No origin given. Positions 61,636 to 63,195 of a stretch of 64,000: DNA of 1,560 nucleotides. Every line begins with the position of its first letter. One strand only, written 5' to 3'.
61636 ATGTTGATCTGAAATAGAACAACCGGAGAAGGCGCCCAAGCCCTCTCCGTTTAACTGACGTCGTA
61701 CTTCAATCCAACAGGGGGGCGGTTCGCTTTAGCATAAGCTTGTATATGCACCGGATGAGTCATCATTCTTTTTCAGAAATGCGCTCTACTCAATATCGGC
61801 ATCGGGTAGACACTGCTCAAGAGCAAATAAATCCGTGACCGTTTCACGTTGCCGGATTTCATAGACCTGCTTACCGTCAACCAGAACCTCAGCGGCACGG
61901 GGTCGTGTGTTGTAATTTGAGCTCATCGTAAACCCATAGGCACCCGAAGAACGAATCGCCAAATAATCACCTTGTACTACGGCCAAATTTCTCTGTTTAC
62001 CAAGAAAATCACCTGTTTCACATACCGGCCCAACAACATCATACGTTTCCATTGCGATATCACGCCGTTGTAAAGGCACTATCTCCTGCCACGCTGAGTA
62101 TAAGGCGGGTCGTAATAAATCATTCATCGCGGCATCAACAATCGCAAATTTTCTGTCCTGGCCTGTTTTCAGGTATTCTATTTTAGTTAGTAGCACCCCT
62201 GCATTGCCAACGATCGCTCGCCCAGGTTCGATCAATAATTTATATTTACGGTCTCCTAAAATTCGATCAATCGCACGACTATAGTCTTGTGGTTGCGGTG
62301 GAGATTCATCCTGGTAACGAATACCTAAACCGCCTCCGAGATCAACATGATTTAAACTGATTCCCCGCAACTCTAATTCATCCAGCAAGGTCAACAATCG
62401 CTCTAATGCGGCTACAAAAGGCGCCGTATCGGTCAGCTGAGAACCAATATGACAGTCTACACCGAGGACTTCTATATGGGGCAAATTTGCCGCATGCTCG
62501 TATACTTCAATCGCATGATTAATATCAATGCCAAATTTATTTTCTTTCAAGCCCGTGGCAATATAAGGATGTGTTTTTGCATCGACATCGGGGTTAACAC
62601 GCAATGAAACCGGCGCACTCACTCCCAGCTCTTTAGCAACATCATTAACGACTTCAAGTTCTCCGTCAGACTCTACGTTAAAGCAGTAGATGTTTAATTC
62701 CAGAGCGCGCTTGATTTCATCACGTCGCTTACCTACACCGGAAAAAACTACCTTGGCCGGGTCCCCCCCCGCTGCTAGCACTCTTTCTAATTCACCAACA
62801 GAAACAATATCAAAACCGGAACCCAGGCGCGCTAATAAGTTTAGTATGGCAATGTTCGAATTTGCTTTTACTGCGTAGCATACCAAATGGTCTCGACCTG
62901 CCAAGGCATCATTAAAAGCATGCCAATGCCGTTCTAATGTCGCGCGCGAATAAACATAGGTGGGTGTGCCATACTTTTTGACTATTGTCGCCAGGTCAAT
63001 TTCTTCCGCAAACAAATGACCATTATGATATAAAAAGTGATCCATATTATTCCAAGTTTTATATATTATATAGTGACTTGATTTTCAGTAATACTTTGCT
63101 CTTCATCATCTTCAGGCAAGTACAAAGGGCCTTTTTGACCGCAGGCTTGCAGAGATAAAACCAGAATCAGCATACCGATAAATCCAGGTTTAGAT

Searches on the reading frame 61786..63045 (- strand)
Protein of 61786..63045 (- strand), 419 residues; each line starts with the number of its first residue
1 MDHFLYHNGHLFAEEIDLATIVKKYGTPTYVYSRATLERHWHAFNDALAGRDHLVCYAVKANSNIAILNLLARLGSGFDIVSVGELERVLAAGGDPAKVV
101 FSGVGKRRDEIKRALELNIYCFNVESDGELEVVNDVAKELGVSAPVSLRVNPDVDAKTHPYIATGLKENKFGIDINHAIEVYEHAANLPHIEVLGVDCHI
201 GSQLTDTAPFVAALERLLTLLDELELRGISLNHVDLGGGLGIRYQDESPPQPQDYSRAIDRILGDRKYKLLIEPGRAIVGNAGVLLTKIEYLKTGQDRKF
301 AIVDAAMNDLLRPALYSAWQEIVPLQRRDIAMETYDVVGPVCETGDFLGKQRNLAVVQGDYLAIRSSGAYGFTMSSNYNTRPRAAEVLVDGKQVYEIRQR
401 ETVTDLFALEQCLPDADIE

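Call 47: search_protein_families(library=pfam, max_evalue=0.00001, proteins=[window:61786-63045:-])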
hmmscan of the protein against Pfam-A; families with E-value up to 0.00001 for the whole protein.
window:61786-63045:- (419 aa): 3 families
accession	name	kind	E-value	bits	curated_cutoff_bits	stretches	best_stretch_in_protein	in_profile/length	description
PF02784.22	Orn_Arg_deC_N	-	2.9e-75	253.3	23.4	1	35-280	2-247/247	Pyridoxal-dependent decarboxylase, pyridoxal binding domain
PF00278.28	Orn_DAP_Arg_deC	-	8.2e-26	90.6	23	1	30-368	2-95/95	Pyridoxal-dependent decarboxylase, C-terminal sheet domain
PF01168.26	Ala_racemase_N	-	1.2e-06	28.9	24.1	1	35-234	4-191/220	Alanine racemase, N-terminal domain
